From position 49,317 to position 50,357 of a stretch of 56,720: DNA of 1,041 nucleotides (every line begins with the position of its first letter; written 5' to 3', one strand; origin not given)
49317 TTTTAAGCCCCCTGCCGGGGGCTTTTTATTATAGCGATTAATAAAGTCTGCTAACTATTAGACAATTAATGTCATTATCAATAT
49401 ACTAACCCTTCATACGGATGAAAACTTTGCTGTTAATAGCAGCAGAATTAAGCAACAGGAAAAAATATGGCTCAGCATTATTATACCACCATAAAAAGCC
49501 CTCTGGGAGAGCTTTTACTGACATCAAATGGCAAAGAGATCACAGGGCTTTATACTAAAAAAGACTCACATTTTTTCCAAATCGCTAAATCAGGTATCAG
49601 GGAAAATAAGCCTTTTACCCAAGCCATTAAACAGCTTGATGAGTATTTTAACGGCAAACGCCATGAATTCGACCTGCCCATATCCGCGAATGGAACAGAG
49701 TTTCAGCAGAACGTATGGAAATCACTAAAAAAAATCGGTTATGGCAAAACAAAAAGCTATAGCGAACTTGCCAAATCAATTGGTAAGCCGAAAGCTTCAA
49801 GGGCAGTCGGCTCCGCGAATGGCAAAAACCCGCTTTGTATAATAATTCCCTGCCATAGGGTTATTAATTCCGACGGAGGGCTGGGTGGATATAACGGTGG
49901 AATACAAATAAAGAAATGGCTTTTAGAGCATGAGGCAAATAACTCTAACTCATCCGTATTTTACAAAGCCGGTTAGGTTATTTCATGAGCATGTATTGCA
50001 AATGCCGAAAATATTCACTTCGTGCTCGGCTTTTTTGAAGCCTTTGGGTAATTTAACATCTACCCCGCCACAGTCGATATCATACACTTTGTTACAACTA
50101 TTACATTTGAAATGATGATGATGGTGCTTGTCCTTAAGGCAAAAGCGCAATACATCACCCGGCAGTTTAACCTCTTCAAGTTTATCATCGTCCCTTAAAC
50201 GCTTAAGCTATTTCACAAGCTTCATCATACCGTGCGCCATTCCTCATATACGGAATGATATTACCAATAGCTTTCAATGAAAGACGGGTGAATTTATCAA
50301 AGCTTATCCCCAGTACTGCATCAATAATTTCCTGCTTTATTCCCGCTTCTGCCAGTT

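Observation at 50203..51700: Decayed type II-C CRISPR-Cas locus: a Cas9 N-terminal stump beside an apparently intact tracrRNA gene, with no cas1, cas2 or array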

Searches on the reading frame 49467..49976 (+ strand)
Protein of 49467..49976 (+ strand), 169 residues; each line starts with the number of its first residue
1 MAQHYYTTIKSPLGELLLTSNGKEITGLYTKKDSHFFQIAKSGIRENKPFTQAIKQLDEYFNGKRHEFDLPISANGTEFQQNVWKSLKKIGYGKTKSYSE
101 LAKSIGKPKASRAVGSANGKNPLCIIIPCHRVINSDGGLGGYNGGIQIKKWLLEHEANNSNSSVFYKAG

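Call 4: search_protein_families(library=pfam, proteins=[window:49467-49976:+], max_evalue=0.01)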
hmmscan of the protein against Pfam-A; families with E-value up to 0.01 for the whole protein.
window:49467-49976:+ (169 aa): 2 families
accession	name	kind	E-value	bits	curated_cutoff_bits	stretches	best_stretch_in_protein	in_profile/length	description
PF01035.26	DNA_binding_1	-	1.2e-35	121.6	27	1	78-157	1-80/81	6-O-methylguanine DNA methyltransferase, DNA binding domain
PF02870.21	Methyltransf_1N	-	1.7e-16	61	21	1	5-73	2-70/71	6-O-methylguanine DNA methyltransferase, ribonuclease-like domain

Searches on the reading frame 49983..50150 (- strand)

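Call 4: search_protein_families(library=pfam, proteins=[window:49983-50150:-], max_evalue=0.01)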
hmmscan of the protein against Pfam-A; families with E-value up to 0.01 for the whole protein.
window:49983-50150:- (55 aa): 2 families
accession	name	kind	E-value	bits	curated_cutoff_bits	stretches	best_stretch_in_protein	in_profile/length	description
PF01475.25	FUR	-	7.9e-06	26.5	23.1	1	2-41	70-114/121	Ferric uptake regulator family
PF03380.19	DUF282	-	0.00012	22.4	22.8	1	16-32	2-18/38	Caenorhabditis protein of unknown function, DUF282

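Call 33: search_protein_families(library=pfam, proteins=[window:49986-50147:-], max_evalue=1)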
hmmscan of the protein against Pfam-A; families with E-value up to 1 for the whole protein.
seq(54 aa): 2 families
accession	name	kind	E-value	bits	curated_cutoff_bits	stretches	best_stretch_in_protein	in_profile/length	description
PF01475.25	FUR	-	1.6e-05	25.5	23.1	1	1-40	70-114/121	Ferric uptake regulator family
PF03380.19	DUF282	-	0.00012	22.4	22.8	1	15-31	2-18/38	Caenorhabditis protein of unknown function, DUF282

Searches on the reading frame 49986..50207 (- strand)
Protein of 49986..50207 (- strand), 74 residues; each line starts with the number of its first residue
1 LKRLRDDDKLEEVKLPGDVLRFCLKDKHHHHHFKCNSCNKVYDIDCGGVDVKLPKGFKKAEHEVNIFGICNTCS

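Call 33: search_protein_families(library=pfam, proteins=[window:49986-50207:-], max_evalue=1)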
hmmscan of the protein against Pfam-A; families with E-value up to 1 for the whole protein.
seq(74 aa): 2 families
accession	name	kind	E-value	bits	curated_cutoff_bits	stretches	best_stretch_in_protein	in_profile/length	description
PF01475.25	FUR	-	7.1e-08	33.1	23.1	1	1-53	50-102/121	Ferric uptake regulator family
PF03380.19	DUF282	-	0.00052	20.3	22.8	1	35-51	2-18/38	Caenorhabditis protein of unknown function, DUF282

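Call 34: search_solved_structures(query=window:49986-50207:-, max_evalue=1, show_alignments=3)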
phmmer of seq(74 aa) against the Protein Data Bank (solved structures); distinct sequences matched with E-value up to 1: 18.
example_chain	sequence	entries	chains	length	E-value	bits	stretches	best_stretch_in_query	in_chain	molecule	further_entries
2o03_A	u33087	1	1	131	1.8e-06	31.4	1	20-73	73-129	probable Zinc uptake regulation protein FurB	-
7vo0_G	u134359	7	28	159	8.2e-06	29.3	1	18-73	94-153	Putative metal uptake regulation protein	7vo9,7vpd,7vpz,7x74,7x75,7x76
3mwm_A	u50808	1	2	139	4.3e-05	27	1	18-73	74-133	Putative metal uptake regulation protein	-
2fe3_A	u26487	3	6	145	5.9e-05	26.6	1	20-74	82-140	Peroxide operon regulator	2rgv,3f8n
6d57_A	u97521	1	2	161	0.00074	23.1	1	20-74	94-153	Ferric uptake regulation protein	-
4ets_A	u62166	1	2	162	0.00076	23.1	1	20-74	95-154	Ferric uptake regulation protein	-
3eyy_A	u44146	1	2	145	0.0012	22.5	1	21-74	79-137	Putative iron uptake regulatory protein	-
9ire_A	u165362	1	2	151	0.0043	20.7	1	16-73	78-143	Ferric uptake regulation protein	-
5nbc_A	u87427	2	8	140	0.017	18.8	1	10-73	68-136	Ferric uptake regulation protein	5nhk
8j6w_A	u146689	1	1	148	0.056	17.1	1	20-70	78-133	Ferric uptake regulation protein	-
4i7h_A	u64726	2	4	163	0.15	15.8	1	1-73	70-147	peroxide stress sensing regulator | Peroxide stress regulator PerR, FUR family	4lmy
2yql_A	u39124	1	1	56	0.28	14.9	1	22-57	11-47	PHD finger protein 21A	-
7ne9_AAA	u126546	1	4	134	0.35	14.6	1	26-73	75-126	Ferric uptake regulator family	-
2puy_A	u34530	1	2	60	0.36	14.5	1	22-57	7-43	PHD finger protein 21A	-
1e0r_B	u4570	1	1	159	0.41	14.4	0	7-33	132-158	THERMOSOME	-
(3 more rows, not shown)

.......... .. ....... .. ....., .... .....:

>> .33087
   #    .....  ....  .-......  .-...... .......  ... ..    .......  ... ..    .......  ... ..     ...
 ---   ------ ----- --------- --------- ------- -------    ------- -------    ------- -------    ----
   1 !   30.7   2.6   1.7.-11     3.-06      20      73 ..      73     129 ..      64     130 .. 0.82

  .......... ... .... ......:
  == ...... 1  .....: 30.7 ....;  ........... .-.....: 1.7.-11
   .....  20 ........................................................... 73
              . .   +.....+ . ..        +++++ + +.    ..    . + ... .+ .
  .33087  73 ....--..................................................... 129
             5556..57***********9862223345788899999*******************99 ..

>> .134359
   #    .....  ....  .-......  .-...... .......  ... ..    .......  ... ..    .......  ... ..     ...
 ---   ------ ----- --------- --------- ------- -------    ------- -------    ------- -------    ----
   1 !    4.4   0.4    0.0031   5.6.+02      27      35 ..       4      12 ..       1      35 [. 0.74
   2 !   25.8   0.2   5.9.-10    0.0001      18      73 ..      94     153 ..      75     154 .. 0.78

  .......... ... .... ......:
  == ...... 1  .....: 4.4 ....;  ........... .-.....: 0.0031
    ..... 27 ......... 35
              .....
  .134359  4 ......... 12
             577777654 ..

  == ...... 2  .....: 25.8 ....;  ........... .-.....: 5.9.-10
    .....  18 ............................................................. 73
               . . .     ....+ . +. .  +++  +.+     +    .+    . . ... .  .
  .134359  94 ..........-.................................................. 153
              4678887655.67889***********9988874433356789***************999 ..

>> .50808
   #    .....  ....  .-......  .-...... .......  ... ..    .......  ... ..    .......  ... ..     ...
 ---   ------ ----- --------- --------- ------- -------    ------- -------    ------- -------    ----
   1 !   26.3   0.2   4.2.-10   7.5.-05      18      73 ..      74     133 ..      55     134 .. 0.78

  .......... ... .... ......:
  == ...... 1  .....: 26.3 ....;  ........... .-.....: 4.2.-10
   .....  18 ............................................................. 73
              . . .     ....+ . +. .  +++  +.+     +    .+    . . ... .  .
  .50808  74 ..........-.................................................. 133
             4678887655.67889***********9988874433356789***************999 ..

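Call 59: find_homologous_proteins(query=window:49986-50207:-, max_evalue=0.001)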
Query seq(74 aa) (74 aa): 11 proteins with E <= 0.001 among 12 candidates.
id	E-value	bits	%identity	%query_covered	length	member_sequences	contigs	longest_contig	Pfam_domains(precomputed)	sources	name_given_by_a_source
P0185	2.8e-39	150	88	100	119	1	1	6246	PF01475.26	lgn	-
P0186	1.3e-37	145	86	100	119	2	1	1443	PF01475.26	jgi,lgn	-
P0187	4.8e-37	143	84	100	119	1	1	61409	PF01475.26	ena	-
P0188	1.1e-36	142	82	100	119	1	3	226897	PF01475.26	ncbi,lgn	-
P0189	7.2e-34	133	78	100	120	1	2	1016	PF01475.26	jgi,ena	jgi:Fur family ferric uptake transcriptional regulator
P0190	9.4e-34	133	79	99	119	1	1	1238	PF01475.26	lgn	-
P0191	1.4e-33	132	77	100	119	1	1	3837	PF01475.26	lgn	-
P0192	6.3e-33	130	77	100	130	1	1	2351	PF01475.26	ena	-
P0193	2.2e-32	128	77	100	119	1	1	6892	PF01475.26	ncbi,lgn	-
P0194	1.1e-31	126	75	99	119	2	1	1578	PF01475.26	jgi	jgi:Fur family ferric uptake transcriptional regulator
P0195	4.7e-30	121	74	77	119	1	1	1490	PF01475.26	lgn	-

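Call 61: find_encoding_contigs(protein=P0187, flank=10000, max_places=3)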
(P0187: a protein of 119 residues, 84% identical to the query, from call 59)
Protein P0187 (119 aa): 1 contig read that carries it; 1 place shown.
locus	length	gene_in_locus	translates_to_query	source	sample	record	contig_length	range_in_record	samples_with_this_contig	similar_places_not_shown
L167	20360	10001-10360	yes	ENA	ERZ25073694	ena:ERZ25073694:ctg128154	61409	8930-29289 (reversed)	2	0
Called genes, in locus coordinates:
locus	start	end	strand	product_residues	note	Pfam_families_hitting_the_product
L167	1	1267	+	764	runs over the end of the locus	PF00989:PAS, PF08447:PAS_3, PF08448:PAS_4, PF08447:PAS_3, PF00989:PAS, PF08447:PAS_3, PF13426:PAS_9, PF08448:PAS_4, +7 more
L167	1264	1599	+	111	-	PF00072:Response_reg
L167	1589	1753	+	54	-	-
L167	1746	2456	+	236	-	PF00512:HisKA, PF02518:HATPase_c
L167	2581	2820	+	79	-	-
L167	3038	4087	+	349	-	PF02661:Fic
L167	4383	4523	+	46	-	-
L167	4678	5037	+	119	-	-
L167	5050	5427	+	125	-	-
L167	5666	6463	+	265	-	-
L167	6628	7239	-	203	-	PF03544:TonB_C (weak)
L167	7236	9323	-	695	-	PF00593:TonB_dep_Rec_b-barrel, PF25183:OMP_b-brl_4 (weak)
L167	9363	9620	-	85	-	-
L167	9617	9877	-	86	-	-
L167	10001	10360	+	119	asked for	PF01475:FUR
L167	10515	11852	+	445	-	-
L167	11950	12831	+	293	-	PF04343:DUF488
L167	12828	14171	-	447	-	PF08751:TrwC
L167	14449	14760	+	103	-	PF08681:TacA1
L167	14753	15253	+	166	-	PF00583:Acetyltransf_1, PF13673:Acetyltransf_10, PF13508:Acetyltransf_7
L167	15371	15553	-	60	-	-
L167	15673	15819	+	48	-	-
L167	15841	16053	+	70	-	PF09900:DUF2127 (weak)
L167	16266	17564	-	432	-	PF05860:TPS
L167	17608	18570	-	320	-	PF05860:TPS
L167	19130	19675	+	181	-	PF14235:DUF4337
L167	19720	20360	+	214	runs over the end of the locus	PF09601:DUF2459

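Call 62: find_encoding_contigs(protein=P0188, flank=10000, max_places=3)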
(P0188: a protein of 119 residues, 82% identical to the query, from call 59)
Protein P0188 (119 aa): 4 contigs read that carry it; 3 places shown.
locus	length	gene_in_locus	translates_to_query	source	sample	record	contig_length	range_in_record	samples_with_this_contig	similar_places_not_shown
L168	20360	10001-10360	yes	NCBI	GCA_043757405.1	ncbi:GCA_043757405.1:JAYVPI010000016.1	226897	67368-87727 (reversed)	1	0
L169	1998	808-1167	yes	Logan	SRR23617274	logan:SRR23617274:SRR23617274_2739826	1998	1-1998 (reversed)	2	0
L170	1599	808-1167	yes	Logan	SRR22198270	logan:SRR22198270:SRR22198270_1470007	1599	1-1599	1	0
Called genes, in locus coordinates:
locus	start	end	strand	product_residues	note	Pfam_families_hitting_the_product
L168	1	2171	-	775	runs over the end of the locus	PF22548:AEP-TOTE, PF21686:LigD_Prim-Pol (weak), PF08707:PriCT_2, PF08706:D5_N (weak), PF19263:DUF5906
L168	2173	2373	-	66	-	PF12728:HTH_17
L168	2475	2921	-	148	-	-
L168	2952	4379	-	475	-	PF28123:DUF8370, PF28130:DUF8371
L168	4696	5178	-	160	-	PF11736:DUF3299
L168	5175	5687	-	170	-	-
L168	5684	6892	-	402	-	PF12704:MacB_PCD, PF02687:FtsX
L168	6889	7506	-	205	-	PF00005:ABC_tran, PF13555:AAA_29 (weak), PF13304:AAA_21 (faint)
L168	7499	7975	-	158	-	-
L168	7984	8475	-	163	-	-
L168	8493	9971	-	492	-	-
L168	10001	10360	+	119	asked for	PF01475:FUR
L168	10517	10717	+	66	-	-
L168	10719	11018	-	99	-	-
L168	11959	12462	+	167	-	-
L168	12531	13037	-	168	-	-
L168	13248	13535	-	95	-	PF07027:DUF1318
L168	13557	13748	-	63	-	-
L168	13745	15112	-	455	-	PF11739:YdbH-like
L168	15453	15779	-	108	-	-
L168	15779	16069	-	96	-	-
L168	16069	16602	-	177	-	-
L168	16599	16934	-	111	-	-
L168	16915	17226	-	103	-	-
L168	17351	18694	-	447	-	PF02696:SelO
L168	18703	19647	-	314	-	PF00482:T2SSF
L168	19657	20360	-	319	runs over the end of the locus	PF00482:T2SSF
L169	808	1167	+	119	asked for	PF01475:FUR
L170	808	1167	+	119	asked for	PF01475:FUR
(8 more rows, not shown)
